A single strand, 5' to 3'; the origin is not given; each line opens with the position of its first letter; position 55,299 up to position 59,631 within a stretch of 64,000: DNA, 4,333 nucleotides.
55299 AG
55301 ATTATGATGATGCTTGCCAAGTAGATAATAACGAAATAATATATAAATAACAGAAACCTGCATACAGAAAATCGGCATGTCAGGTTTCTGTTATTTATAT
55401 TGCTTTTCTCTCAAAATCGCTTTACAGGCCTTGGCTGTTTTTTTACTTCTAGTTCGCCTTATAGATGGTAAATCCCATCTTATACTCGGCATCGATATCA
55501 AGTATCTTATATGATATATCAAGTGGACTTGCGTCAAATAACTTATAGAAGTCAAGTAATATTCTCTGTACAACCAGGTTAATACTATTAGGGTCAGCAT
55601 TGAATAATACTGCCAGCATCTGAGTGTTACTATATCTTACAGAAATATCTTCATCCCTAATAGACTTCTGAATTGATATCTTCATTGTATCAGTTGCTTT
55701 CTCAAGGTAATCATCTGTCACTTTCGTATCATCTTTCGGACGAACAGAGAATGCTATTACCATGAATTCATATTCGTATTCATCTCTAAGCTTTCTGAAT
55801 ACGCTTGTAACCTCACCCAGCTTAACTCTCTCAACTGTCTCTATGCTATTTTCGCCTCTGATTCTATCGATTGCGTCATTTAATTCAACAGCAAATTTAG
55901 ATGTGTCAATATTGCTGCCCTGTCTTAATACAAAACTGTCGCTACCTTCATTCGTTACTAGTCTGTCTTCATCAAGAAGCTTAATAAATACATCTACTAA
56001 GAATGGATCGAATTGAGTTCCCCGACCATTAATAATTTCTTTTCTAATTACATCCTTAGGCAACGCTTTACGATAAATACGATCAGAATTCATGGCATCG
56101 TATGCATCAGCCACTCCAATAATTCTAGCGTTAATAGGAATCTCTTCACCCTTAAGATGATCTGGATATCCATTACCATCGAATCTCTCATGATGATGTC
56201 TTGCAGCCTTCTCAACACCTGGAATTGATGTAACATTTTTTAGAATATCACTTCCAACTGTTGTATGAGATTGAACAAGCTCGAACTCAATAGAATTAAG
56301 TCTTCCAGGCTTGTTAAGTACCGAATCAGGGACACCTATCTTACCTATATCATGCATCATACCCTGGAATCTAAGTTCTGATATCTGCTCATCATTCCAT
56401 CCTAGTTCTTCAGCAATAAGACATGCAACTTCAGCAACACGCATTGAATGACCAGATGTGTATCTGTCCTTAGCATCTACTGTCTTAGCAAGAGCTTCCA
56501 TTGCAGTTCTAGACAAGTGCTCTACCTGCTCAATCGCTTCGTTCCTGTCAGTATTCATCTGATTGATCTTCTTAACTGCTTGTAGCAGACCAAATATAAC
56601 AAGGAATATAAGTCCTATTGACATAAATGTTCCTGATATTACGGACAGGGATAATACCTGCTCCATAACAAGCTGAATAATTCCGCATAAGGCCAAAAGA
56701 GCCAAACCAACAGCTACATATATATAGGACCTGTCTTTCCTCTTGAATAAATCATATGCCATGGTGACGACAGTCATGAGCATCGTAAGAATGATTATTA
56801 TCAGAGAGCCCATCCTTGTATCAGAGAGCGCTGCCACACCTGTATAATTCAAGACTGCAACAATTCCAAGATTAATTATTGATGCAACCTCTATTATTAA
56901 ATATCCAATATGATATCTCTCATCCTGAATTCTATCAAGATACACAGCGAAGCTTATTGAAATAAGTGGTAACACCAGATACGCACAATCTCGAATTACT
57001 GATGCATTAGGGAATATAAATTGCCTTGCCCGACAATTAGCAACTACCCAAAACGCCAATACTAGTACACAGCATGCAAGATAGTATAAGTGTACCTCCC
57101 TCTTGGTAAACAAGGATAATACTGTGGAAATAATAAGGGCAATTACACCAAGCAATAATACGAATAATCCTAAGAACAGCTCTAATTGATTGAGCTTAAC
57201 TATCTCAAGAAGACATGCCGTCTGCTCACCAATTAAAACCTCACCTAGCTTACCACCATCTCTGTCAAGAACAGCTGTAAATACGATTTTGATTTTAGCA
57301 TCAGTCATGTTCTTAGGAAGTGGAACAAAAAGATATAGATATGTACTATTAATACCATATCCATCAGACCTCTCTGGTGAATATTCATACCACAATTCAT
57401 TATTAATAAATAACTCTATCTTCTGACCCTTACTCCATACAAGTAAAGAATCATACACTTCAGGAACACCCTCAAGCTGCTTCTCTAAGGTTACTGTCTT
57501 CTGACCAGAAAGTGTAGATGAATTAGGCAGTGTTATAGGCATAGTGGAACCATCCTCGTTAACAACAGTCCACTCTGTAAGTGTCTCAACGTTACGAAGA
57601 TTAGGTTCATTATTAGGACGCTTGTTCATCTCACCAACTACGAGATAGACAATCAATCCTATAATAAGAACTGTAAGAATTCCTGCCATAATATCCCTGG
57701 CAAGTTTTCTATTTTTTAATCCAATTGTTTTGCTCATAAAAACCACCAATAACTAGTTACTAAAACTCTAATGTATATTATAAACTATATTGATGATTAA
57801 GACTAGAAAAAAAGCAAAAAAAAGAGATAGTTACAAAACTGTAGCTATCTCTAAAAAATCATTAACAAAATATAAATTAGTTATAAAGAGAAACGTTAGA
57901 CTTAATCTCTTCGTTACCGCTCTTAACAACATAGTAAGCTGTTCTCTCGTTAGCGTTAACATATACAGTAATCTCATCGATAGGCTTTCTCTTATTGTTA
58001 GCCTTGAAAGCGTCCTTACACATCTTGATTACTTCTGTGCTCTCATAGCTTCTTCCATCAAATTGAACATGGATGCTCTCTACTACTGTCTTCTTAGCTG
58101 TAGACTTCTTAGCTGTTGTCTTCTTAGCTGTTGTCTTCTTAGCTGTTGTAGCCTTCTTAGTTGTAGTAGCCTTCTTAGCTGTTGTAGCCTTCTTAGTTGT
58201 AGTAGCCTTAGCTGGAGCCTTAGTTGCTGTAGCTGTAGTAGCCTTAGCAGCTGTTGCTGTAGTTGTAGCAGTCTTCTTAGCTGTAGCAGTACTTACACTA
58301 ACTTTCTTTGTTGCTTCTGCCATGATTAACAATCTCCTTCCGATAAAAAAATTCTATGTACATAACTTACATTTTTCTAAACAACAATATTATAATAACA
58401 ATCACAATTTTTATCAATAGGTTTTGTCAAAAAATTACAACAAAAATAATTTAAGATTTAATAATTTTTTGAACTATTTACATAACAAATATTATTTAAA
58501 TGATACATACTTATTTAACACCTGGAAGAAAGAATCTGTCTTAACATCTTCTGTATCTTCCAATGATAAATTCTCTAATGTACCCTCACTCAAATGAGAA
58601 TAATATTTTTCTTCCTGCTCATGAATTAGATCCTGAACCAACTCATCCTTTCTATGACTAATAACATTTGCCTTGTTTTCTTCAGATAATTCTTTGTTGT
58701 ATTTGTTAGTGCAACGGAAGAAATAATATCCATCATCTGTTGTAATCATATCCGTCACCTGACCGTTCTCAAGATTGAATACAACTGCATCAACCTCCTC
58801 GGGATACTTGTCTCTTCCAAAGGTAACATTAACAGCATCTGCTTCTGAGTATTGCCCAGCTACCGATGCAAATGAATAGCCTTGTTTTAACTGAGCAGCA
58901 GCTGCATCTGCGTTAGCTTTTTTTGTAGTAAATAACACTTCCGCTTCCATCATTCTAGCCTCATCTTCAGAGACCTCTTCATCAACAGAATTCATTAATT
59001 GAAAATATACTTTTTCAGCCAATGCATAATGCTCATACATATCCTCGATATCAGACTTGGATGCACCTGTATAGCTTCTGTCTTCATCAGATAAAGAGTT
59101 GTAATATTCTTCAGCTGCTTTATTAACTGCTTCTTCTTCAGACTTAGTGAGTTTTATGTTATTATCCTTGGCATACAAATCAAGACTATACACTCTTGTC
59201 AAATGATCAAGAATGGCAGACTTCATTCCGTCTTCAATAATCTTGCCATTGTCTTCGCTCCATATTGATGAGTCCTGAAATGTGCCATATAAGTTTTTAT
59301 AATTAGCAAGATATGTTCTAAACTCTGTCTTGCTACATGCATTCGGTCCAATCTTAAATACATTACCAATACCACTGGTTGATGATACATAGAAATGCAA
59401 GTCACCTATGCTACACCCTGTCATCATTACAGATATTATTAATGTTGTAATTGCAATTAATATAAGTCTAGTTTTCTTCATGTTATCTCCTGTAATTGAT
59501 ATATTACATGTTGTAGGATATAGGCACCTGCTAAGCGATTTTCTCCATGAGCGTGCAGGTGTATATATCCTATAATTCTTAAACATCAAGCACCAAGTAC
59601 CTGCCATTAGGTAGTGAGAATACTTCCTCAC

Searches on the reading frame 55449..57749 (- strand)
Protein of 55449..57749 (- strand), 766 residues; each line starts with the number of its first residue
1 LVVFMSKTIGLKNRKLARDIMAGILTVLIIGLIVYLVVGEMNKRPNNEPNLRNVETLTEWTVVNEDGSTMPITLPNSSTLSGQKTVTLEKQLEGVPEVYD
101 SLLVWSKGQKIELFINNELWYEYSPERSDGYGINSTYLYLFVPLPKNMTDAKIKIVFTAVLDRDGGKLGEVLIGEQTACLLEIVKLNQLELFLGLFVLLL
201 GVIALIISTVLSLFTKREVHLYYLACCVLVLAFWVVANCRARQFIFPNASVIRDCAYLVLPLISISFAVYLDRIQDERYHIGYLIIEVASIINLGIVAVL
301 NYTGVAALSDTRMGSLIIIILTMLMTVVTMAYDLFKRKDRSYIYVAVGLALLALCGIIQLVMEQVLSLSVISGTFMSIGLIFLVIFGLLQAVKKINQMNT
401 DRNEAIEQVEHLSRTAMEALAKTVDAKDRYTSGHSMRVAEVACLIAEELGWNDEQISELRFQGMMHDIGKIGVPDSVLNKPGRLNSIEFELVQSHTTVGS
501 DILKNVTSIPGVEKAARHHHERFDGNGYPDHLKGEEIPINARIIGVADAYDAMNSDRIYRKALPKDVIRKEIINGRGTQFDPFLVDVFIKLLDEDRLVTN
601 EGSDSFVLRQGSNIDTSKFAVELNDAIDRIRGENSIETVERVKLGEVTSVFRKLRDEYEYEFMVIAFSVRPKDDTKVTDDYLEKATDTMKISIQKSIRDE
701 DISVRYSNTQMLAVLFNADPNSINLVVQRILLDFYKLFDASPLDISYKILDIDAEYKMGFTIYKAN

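Call 50: search_protein_families(library=pfam, proteins=[window:55449-57749:-], max_evalue=0.01)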
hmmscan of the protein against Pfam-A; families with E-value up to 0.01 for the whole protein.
window:55449-57749:- (766 aa): 4 families
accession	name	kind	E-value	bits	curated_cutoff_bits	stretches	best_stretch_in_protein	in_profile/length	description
PF13487.12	HD_5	-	6.8e-34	117.5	27.2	1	420-582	3-168/170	HD domain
PF01966.28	HD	-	7.6e-22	78.2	22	1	432-553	2-116/116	HD domain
PF07695.17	7TMR-DISM_7TM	-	1.2e-09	38.8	29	1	191-386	3-197/205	7TM diverse intracellular signalling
PF08668.18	HDOD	-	0.0079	16.1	22.9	0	429-473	93-135/196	HDOD domain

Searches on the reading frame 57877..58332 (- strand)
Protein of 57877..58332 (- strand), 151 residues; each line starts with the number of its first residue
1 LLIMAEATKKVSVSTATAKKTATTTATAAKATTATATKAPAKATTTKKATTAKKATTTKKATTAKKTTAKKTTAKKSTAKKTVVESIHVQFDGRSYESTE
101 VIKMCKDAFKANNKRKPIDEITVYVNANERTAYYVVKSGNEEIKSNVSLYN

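Call 50: search_protein_families(library=pfam, proteins=[window:57877-58332:-], max_evalue=0.01)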
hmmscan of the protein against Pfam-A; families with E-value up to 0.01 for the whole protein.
window:57877-58332:- (151 aa): 1 family
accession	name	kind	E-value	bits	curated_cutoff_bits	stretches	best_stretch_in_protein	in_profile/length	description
PF20069.4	DUF6465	-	8.5e-21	74.8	26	1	20-140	2-123/130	Family of unknown function (DUF6465)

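Call 59: find_encoding_contigs(protein=window:57877-58332:-, flank=6000, max_places=10)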
Protein window:57877-58332:- (151 aa): no gene with exactly this product is on record in the collection.

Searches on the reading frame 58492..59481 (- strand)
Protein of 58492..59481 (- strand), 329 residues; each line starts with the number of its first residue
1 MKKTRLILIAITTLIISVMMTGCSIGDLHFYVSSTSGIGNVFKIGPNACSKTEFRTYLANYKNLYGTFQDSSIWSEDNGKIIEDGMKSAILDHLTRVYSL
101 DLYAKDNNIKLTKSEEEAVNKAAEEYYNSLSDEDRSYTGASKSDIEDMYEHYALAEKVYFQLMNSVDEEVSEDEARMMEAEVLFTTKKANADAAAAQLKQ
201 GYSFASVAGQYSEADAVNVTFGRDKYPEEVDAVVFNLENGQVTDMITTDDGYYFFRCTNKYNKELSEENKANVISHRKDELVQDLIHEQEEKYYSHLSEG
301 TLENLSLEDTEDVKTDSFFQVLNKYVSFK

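Call 50: search_protein_families(library=pfam, proteins=[window:58492-59481:-], max_evalue=0.01)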
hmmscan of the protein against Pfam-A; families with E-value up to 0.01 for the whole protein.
window:58492-59481:- (329 aa): 4 families
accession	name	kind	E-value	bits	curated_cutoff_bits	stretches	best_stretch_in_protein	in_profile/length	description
PF13145.12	Rotamase_2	-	9.8e-10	39.7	27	1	171-261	18-109/121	PPIC-type PPIASE domain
PF00639.27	Rotamase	-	4.1e-08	34.5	21.7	1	188-258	19-96/97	PPIC-type PPIASE domain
PF13624.11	SurA_N_3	-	3.4e-05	24.2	27.2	1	4-115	9-112/162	SurA-like N-terminal domain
PF13616.12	Rotamase_3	-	0.00013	22.9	22.5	1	186-260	35-115/116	PPIC-type PPIASE domain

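Call 60: find_homologous_proteins(query=window:58492-59481:-, max_evalue=1e-40)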
Query window:58492-59481:- (329 aa): 242 proteins with E <= 1e-40 among 2033 candidates; the best 120 are listed.
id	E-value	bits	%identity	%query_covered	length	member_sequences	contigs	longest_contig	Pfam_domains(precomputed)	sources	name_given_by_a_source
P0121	3.9e-206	701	98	100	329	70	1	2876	PF13145.13,PF00639.28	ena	-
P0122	7.5e-189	645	89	100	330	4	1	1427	PF13145.13,PF00639.28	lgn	-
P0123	1.6e-150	519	71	100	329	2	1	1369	PF13145.13,PF00639.28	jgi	jgi:foldase protein PrsA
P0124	4.8e-150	517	71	100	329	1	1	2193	PF13145.13,PF00639.28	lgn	-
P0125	3.3e-147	508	70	100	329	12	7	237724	PF13145.13,PF00639.28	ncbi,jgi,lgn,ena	-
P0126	8.1e-146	503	69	100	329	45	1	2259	PF13145.13,PF00639.28,PF13624.12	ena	-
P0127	2.2e-141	489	68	100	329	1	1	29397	PF13145.13,PF00639.28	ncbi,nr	ncbi:MAG: peptidyl-prolyl cis-trans isomerase [Lachnospiraceae bacterium]|nr:peptidyl-prolyl cis-tra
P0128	8.6e-140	484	69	94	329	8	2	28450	PF13145.13,PF00639.28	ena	-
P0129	1.1e-136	473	69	96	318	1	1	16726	PF13145.13,PF00639.28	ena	-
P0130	1.7e-136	473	72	92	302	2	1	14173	PF13145.13,PF00639.28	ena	-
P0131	8.3e-135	467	66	99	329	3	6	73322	PF13145.13,PF00639.28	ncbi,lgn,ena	-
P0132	2.9e-127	442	61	100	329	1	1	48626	PF13145.13,PF00639.28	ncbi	-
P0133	3.2e-121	423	59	100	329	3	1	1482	PF13145.13,PF00639.28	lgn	-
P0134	1.7e-113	397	58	97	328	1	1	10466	PF13145.13,PF00639.28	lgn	-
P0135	1.1e-110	388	99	55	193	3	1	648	-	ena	-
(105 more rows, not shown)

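Call 61: find_encoding_contigs(protein=P0121, flank=10000, max_places=10)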
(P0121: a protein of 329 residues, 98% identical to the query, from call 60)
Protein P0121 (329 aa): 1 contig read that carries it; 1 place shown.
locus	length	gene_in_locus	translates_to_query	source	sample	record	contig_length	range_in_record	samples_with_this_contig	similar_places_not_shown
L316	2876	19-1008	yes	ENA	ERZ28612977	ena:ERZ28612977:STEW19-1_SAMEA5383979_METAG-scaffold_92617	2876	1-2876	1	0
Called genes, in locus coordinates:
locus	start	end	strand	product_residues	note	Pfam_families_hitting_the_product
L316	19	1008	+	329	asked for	PF13145:Rotamase_2, PF00639:Rotamase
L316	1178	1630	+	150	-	-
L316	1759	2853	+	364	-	PF07695:7TMR-DISM_7TM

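Call 62: find_encoding_contigs(protein=P0125, flank=10000, max_places=3)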
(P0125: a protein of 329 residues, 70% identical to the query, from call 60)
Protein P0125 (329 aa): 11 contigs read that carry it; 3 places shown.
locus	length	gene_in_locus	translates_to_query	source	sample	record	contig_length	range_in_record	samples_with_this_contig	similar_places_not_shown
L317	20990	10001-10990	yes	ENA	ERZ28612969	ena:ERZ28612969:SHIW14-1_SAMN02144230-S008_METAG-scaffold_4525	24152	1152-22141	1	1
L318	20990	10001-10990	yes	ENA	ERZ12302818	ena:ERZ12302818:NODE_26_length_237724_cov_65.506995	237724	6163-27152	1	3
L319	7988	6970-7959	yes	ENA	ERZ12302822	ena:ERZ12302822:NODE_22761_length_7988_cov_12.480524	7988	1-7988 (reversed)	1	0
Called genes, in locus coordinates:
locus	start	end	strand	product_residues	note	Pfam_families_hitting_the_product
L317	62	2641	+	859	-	-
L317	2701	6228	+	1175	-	PF21445:ADDB_N, PF12705:PDDEXK_1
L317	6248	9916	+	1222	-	PF00270:DEAD (weak), PF00580:UvrD-helicase, PF01443:Viral_helicase1 (faint), PF13245:AAA_19, PF13361:UvrD_C, PF13538:UvrD_C_2 (faint), PF12705:PDDEXK_1 (weak)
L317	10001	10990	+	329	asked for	PF00639:Rotamase (weak), PF13145:Rotamase_2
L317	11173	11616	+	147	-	-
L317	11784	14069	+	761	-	PF07695:7TMR-DISM_7TM (weak), PF01966:HD, PF13487:HD_5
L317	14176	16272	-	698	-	PF13589:HATPase_c_3 (weak), PF00183:HSP90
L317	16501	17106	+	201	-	PF10531:SLBB, PF00633:HHH (weak), PF12836:HHH_3, PF03934:T2SSK (faint)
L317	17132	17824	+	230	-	PF00072:Response_reg, PF00486:Trans_reg_C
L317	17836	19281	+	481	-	PF00512:HisKA, PF02518:HATPase_c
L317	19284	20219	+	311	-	PF10646:Germane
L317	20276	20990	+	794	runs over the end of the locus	PF13567:DUF4131, PF03772:Competence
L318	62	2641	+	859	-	-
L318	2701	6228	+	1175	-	PF21445:ADDB_N, PF12705:PDDEXK_1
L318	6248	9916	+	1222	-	PF00270:DEAD (weak), PF00580:UvrD-helicase, PF01443:Viral_helicase1 (faint), PF13245:AAA_19, PF13361:UvrD_C, PF13538:UvrD_C_2 (faint), PF12705:PDDEXK_1 (weak)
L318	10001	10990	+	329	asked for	PF00639:Rotamase (weak), PF13145:Rotamase_2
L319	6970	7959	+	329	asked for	PF00639:Rotamase (weak), PF13145:Rotamase_2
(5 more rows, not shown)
